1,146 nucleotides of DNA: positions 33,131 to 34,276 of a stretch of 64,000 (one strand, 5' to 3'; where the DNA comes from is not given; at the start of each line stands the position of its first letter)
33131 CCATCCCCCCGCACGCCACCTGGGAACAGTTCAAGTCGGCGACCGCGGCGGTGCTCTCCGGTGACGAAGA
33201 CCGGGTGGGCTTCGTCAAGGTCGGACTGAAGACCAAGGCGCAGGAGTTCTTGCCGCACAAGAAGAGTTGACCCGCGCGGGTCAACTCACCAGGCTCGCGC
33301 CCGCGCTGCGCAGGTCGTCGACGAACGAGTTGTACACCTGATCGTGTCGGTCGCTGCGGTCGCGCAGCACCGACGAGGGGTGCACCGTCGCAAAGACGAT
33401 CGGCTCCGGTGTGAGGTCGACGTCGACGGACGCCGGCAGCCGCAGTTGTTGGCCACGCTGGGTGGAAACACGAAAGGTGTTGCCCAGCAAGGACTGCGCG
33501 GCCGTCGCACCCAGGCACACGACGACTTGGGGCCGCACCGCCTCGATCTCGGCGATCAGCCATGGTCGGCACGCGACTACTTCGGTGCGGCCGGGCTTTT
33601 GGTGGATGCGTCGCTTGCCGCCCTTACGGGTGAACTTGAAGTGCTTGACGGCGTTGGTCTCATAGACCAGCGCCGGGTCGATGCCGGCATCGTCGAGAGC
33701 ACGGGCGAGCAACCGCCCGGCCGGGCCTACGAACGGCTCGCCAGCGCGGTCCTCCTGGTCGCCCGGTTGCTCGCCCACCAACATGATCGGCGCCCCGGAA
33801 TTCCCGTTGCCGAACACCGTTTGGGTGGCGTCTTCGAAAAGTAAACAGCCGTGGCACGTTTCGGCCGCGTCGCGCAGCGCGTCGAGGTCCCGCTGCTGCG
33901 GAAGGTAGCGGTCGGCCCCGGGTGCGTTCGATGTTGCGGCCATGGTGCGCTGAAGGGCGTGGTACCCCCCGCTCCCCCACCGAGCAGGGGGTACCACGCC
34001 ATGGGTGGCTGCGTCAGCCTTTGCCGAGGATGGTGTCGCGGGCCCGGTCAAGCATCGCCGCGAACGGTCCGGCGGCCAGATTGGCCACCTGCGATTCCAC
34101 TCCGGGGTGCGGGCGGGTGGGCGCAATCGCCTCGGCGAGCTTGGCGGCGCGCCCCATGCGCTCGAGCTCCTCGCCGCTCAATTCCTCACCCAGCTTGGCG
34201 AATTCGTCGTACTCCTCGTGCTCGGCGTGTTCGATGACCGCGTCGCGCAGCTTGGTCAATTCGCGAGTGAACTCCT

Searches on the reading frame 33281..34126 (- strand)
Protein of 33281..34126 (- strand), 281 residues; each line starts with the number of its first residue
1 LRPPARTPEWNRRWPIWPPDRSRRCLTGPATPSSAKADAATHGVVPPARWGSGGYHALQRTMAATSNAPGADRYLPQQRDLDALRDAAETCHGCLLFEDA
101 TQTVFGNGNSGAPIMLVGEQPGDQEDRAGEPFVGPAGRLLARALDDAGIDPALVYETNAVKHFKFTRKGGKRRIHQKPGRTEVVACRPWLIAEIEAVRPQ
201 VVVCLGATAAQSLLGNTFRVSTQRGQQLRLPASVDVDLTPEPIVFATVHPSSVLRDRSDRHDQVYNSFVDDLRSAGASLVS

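Call 5: search_protein_families(library=pfam, proteins=[window:33281-34126:-])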
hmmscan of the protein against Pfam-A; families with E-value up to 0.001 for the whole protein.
window:33281-34126:- (281 aa): 1 family
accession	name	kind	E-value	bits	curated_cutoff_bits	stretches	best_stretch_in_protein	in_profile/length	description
PF03167.25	UDG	-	4e-33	114.9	24.3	1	105-273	1-141/141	Uracil DNA glycosylase superfamily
